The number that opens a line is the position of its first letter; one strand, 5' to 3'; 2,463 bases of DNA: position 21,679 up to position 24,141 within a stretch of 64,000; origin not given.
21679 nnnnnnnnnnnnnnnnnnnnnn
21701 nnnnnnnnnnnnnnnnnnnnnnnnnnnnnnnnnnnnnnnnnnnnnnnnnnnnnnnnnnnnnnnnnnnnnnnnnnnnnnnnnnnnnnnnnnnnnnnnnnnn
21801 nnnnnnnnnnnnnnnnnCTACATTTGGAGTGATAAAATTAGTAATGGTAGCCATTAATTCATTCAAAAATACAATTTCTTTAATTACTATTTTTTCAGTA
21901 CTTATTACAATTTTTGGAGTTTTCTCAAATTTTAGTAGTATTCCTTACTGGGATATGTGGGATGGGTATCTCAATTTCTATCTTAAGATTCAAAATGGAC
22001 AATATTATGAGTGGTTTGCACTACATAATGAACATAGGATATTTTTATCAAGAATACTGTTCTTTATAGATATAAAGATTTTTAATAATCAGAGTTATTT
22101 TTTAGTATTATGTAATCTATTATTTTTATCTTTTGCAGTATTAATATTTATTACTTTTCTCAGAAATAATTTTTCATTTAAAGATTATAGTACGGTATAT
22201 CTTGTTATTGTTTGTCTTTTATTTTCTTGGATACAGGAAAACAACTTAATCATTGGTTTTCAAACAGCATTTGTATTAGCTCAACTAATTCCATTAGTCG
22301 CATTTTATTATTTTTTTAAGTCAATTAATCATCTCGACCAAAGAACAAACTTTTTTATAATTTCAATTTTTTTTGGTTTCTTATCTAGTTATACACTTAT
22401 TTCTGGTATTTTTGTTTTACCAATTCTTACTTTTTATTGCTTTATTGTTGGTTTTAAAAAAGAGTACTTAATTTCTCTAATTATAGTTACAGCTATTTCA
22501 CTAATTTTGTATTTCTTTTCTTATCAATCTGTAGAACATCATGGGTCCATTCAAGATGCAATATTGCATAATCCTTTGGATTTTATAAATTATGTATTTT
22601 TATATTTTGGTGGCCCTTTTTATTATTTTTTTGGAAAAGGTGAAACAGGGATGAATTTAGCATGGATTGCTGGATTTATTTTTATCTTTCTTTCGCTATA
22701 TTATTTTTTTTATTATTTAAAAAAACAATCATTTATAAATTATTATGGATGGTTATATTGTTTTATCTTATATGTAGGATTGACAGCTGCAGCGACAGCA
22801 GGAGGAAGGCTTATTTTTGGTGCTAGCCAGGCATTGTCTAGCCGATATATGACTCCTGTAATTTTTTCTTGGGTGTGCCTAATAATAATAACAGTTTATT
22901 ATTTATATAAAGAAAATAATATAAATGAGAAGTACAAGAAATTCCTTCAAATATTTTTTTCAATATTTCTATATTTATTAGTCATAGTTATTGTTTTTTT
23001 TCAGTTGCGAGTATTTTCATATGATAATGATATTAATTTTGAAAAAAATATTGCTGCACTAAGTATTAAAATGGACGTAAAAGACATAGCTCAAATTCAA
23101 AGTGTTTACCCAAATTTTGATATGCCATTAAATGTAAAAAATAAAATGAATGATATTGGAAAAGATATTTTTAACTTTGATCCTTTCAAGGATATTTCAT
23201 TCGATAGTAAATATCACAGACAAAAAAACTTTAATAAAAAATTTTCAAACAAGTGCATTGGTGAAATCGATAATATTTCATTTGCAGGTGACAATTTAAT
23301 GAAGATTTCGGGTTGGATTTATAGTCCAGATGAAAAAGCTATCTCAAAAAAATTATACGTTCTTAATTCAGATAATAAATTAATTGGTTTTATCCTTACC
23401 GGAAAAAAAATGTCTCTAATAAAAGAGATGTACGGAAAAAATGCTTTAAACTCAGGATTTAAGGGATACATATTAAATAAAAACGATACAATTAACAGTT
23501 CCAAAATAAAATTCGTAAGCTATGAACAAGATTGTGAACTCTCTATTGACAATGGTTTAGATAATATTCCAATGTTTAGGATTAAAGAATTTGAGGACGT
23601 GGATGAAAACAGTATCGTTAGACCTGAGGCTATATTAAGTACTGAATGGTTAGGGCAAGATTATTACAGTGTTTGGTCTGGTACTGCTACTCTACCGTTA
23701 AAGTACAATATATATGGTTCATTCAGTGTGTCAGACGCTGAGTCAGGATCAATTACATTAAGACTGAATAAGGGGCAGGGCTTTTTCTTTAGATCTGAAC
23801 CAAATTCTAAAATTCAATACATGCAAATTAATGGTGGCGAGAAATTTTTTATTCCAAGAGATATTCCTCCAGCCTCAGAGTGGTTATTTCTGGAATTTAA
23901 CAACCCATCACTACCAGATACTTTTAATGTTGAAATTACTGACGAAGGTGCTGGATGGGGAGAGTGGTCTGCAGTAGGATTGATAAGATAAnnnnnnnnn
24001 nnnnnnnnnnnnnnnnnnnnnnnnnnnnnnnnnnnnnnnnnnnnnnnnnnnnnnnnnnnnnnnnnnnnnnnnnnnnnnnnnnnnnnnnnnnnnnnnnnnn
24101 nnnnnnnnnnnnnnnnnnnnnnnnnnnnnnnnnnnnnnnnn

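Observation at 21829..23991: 720-aa polytopic membrane protein downstream of the DPA genes: candidate novel GT-C arabinofuranosyltransferase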

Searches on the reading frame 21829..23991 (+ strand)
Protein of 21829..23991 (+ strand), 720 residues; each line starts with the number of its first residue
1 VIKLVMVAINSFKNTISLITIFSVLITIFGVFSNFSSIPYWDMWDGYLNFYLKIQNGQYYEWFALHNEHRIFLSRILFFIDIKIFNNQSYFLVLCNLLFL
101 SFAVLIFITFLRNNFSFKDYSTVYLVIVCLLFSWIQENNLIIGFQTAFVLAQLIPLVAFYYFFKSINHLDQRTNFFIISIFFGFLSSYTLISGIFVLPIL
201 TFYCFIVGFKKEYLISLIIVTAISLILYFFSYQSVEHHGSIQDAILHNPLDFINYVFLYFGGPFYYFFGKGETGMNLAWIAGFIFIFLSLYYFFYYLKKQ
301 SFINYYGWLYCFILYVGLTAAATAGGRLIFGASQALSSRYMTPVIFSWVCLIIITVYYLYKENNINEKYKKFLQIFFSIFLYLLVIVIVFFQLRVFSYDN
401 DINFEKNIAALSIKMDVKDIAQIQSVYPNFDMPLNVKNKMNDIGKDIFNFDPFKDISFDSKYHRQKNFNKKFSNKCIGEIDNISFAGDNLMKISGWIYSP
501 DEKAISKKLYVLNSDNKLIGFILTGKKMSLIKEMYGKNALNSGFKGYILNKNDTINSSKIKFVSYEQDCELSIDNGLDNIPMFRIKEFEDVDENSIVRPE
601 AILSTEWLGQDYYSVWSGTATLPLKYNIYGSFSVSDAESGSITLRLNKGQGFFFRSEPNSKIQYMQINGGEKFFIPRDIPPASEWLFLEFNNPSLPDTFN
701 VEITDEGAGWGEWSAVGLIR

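Call 5: search_protein_families(library=pfam, proteins=[window:21829-23991:+], max_evalue=0.01)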
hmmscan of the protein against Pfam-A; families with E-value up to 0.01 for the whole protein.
window:21829-23991:+ (720 aa): 0 families

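Call 6: search_protein_families(library=ncbifam, proteins=[window:21829-23991:+], max_evalue=0.01)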
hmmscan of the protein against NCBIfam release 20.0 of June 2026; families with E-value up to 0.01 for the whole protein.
window:21829-23991:+ (720 aa): 1 family
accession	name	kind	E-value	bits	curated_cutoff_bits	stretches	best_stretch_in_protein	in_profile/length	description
NF033631.1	SLATT_5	subfamily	0.0018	17.8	60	1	349-395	35-81/180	SLATT domain-containing protein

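Call 7: find_homologous_proteins(query=window:21829-23988:+, max_evalue=0.001)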
Query window:21829-23988:+ (720 aa): 248 proteins with E <= 0.001 among 8000 candidates; the best 120 are listed.
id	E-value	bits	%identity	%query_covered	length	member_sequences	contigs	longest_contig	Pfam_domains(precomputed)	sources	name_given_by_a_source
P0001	0.0e+0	1602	100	99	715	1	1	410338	-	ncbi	-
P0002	2.4e-131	457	34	96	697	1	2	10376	-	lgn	-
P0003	1.5e-130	455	36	97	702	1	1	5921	-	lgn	-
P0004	2.3e-129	451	36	98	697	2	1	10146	-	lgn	-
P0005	2.3e-129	451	36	95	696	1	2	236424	-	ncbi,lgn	ncbi:MAG: hypothetical protein V4732_08905 [Pseudomonadota bacterium]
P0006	3.9e-128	447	36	97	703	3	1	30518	-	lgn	-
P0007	1.2e-127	445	34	99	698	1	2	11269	-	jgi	-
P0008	1.2e-126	442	34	96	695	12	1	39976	-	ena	-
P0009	9.0e-126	439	33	98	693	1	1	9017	-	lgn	-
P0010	1.6e-125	438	34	97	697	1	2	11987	-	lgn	-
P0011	7.7e-125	436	34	97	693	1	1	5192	-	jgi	jgi:hypothetical protein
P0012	8.7e-125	436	33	96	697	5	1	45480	-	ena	-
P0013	8.9e-125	436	34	97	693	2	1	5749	-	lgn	-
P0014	9.1e-125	436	33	98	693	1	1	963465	-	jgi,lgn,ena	-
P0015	1.3e-124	435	33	96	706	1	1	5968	-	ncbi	-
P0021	9.7e-124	432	34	100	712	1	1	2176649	-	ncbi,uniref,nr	ncbi:hypothetical protein [Polynucleobacter sp. UK-Mo-2m-Kol15]|uniref:hypothetical protein n=1 Tax=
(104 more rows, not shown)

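Call 8: search_solved_structures(query=window:21829-23988:+, max_evalue=10)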
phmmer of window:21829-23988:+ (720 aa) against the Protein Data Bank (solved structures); distinct sequences matched with E-value up to 10: 0.

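Call 11: search_solved_structures(query=A1, max_evalue=10)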
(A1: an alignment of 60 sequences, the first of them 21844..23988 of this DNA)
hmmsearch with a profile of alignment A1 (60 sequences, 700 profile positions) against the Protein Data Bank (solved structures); distinct sequences matched with E-value up to 10: 2.
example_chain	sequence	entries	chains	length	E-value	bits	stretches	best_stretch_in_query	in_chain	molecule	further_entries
8jj5_D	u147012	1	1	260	0.6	11.2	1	274-324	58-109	UPK1B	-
1t3q_C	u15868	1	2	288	2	9.5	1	152-191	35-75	quinoline 2-oxidoreductase medium subunit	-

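Call 12: find_encoding_contigs(protein=P0021, flank=10000, max_places=2)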
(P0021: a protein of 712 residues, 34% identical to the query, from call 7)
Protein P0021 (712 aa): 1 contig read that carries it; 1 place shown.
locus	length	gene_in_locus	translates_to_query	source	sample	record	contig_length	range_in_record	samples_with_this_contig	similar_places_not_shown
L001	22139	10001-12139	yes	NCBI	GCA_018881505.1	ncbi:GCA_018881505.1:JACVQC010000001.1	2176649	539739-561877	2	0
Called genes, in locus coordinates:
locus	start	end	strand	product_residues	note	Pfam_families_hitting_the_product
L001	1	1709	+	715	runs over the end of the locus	PF00535:Glycos_transf_2, PF10111:Glyco_tranf_2_2 (faint), PF00535:Glycos_transf_2, PF13641:Glyco_tranf_2_3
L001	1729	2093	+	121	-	-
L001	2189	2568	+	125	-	-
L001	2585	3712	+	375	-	PF13692:Glyco_trans_1_4, PF00534:Glycos_transf_1, PF20706:GT4-conflict (faint)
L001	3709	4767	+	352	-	PF20706:GT4-conflict (weak), PF00534:Glycos_transf_1, PF13692:Glyco_trans_1_4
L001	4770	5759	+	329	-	PF00534:Glycos_transf_1 (weak)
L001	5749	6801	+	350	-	PF00534:Glycos_transf_1 (weak)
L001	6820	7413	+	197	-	PF00300:His_Phos_1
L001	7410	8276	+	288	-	-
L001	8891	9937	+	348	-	PF05721:PhyH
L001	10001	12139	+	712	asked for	-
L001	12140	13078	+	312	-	PF01073:3Beta_HSD, PF01370:Epimerase, PF04321:RmlD_sub_bind (faint), PF13460:NAD_binding_10 (weak)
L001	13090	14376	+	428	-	PF01266:DAO (weak), PF01593:Amino_oxidase, PF13450:NAD_binding_8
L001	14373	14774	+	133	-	PF04138:GtrA_DPMS_TM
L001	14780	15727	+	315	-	PF03706:LPG_synthase_TM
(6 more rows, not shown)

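Call 14: find_related_loci(query=A1, collection=genome_contigs, flank=10000)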
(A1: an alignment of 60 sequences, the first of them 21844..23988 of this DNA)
Query A1 (715 aa) in genome_contigs; peptide patterns used: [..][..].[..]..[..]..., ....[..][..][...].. (x = any residue, [..] = any of these).
257 stretches matched a pattern; 188 encode a relative of the query (tblastn E <= 1e-3); the best 80 are kept; 80 distinct loci.
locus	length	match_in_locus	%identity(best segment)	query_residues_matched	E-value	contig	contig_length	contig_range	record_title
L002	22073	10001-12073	34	3-713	3e-130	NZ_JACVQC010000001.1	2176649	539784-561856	Polynucleobacter sp. UK-Mo-2m-Kol15 UK-Mo-2m-Kol15_NODE1_cov_131.30112, whole genome shotgun sequence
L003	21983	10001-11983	36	30-714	8e-128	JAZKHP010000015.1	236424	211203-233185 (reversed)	MAG: Pseudomonadota bacterium isolate DC_SW_03_SPN07022020-bin023 DCSW031SPN_B023_0_000000000015, whole genome shotgun s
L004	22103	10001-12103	32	2-713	3e-124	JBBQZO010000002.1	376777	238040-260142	MAG: Burkholderiales bacterium isolate Co_metawrap_2235 Cmw_2235_k141_12564524_length_376777_cov_10.9950, whole genome s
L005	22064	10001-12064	34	5-714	3e-120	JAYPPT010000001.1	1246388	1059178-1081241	MAG: Alphaproteobacteria bacterium isolate SD3109_NP_metabat_bins_2.tsv.035 contig_1164_pilon, whole genome shotgun sequ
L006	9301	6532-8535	32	25-713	8e-118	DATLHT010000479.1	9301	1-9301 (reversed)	MAG TPA_asm: Burkholderiaceae bacterium isolate SMAG_U13647 k141_701576, whole genome shotgun sequence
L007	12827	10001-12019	33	19-713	7e-113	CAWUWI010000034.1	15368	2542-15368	MAG: uncultured Burkholderiaceae bacterium isolate HER22_SLC_100_bin_41_1 genome assembly, contig: HER22_SLC_100_bin_41-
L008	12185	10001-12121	29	4-713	8e-111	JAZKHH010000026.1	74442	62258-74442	MAG: Pseudomonadota bacterium isolate DC_RB_04_SPN110320-bin082 DCRB04SPN_B082_0_000000000026, whole genome shotgun sequ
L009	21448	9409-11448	31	12-713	3e-110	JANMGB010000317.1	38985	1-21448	MAG: Burkholderiales bacterium isolate OTE_70b_concoct_341 OTE_70b_k141_809665, whole genome shotgun sequence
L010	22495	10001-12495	33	19-713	3e-106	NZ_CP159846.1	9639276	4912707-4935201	Desulfosarcina variabilis str. Montpellier chromosome, complete genome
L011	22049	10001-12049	31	10-713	1e-102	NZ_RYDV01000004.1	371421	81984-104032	Candidimonas sp. SYP-B2681 scaffold04, whole genome shotgun sequence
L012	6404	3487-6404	29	19-713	1e-101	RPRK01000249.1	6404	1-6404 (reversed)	MAG: Burkholderiales bacterium isolate metabat2.802 metabat2.802_Contig_1065284, whole genome shotgun sequence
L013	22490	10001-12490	29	5-713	1e-97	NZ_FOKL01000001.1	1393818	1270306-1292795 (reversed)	Janthinobacterium sp. 344, whole genome shotgun sequence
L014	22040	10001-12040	31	13-713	1e-96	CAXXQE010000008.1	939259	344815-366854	MAG: Syntrophales bacterium isolate 2205dbbf-2645-4edd-9011-b673a5b30e4c genome assembly, contig: contig_8, whole genome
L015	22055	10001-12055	31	4-715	2e-96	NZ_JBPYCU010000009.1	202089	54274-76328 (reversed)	Cellvibrio sp. ARAG 10.3 NODE_9_length_202089_cov_72.983387, whole genome shotgun sequence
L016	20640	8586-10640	27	7-713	5e-96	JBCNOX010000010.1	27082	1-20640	MAG: Pseudoduganella sp. isolate SMAGNO138 Contig10, whole genome shotgun sequence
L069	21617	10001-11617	30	8-552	2e-75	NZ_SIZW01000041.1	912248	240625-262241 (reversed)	Achromobacter aestuarii strain KS-M25 113, whole genome shotgun sequence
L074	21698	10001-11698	28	14-568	8e-73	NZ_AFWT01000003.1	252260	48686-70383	Thiorhodococcus drewsii AZ1 ctg208, whole genome shotgun sequence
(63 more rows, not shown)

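Call 15: predict_structure(alignment_id=A1)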
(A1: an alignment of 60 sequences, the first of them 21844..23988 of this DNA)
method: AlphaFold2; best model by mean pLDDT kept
length: 715 residues; sequences in the alignment: 60
mean_pLDDT: 90.3   pTM: 0.86
mean pLDDT of the five models: 90.3, 88.8, 88.5, 88.1, 87.5
residues with pLDDT >= 90: 512; 70-90: 156; 50-70: 43; < 50: 4
segments of 3 or more residues with pLDDT < 50: 612-614
pLDDT, mean of each block of 10 residues (from residue 1): 82 95 96 92 96 96 95 97 95 98 93 85 97 94 97 97 96 98 97 97 96 98 94 94 98 98 95 98 95 80 95 97 96 97 97 87 91 93 94 88 96 91 90 94 92 64 86 90 89 96 93 94 91 96 78 84 91 71 70 77 80 60 87 89 91 79 76 80 86 92 80 89
secondary structure, 60 per line:
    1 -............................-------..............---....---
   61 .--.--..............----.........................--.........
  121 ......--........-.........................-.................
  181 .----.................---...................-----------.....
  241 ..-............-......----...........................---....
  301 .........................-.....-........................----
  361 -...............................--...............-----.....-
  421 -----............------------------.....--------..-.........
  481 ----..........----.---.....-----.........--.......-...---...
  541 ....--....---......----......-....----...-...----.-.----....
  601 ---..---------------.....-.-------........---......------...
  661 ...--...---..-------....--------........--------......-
elements in order (helices of 4 or more, strands of 3 or more residues): H2-29 H37-50 H54-57 H67-80 H85-109 H112-126 H129-136 H138-162 H164-181 H186-202 H206-224 H236-242 H244-255 H257-262 H267-293 H297-325 H327-331 H333-356 H362-392 H395-409 H415-419 H426-437 H456-460 E472-480 E485-494 E503-507 E513-521 H524-530 E538-544 H547-550 E554-559 E564-569 H571-574 E579-581 E597-600 E621-625 E635-642 E646-651 E658-663 E681-684 E693-700 E709-714

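Call 20: fold_search(model_id=the predicted structure, library=pdb)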
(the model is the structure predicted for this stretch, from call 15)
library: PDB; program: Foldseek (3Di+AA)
matches with E <= 10: 854; with E <= 0.001: 2
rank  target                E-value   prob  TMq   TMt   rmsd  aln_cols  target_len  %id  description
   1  7bvf_B                3.9e-04  0.99  0.28  0.21  19.5       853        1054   10  Cryo-EM structure of Mycobacterium tuberculosis arabinosyltransferase EmbA-EmbB-AcpM2 in complex with ethambutol (released 2020-04-29)
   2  8age_A                9.8e-04  1.00  0.32  0.35  11.2       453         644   12  Structure of yeast oligosaccharylransferase complex with acceptor peptide bound (released 2022-12-07)
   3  6x0o                  1.5e-03  0.99  0.27  0.21  18.2       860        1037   10  Single-Particle Cryo-EM Structure of Arabinosyltransferase EmbB from Mycobacterium smegmatis (released 2020-06-10)
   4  7bx8_A                5.4e-03  0.97  0.29  0.22  17.8       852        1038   10  Mycobacterium smegmatis arabinosyltransferase complex EmbB2-AcpM2 in symmetric "resting state" (released 2020-05-27)
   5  6bqm                  9.3e-03  0.92  0.11  0.16  16.4       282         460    9  Secreted serine protease VesC from Vibrio cholerae (released 2018-11-28)
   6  3rce_A                1.0e-02  0.99  0.30  0.31  16.0       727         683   12  Bacterial oligosaccharyltransferase PglB (released 2011-06-15)
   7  7bwr_A                1.0e-02  0.95  0.30  0.23  19.4       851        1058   10  Mycobacterium smegmatis arabinosyltransferase complex EmbB2-AcpM2 in substrate DPA bound asymmetric "active state" (released 2020-05-27)
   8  7bvc_B                1.1e-02  0.96  0.30  0.23  19.5       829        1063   10  Cryo-EM structure of Mycobacterium smegmatis arabinosyltransferase EmbA-EmbB-AcpM2 in complex with ethambutol (released 2020-04-29)
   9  8if8_B                1.3e-02  0.98  0.27  0.30  14.0       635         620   10  Arabinosyltransferase AftA (released 2023-05-31)
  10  6vls_B                2.3e-02  0.57  0.09  0.08  22.2       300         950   10  Structure of C-terminal fragment of Vip3A toxin (released 2020-07-22)
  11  6vls_D                3.6e-02  0.47  0.10  0.08  21.2       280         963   10  Structure of C-terminal fragment of Vip3A toxin (released 2020-07-22)
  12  6yrf_A                3.9e-02  0.18  0.11  0.11  25.0       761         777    8  Vip3Bc1 tetramer (released 2021-03-17)
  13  6v1v_A                4.3e-02  0.12  0.10  0.09  24.5       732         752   10  VIP3B (VIP3B_2160) adapted for crystallization (released 2019-12-18)
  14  3pty                  4.7e-02  1.00  0.11  0.25   5.1       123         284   11  Crystal structure of the C-terminal extracellular domain of Mycobacterium tuberculosis EmbC (released 2010-12-15)
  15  4w8j                  4.9e-02  0.16  0.10  0.08  23.6       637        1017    8  Structure of the full-length insecticidal protein Cry1Ac reveals intriguing details of toxin packaging into in vivo form (released 2014-09-17)
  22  1k42_MODEL_1_A        1.1e-01  0.97  0.10  0.31   6.6       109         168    9  The Solution Structure of the CBM4-2 Carbohydrate Binding Module from a Thermostable Rhodothermus marinus Xyla (released 2002-05-29)
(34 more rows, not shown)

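Call 30: search_dna_similar(query=window:21844-23988:+, collection=plasmids, mode=protein, max_evalue=0.001, max_rows=20)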
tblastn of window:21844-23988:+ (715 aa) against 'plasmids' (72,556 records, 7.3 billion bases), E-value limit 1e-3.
Records with a match: 2; places in all: 2; records where one place covers at least 80% of the query: 0.
Best place of each record, by identity: <60% 2.
By first word of the organism name: Rhodobacteraceae 1; Rhizobium 1.
By predicted mobility (MOB-suite, as given by PLSDB): non-mobilizable 2.
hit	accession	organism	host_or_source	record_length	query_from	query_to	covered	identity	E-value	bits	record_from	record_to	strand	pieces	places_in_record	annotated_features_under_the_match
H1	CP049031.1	Rhodobacteraceae bacterium SC52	Apostichopus japonicus,pure ...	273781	9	569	78%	28.4%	5e-46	185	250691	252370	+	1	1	hypothetical protein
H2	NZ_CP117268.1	Rhizobium rhododendri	Rhododendron sp.,pure bacterial ...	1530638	26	153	18%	34.1%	8e-5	54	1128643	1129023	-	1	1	record has no annotation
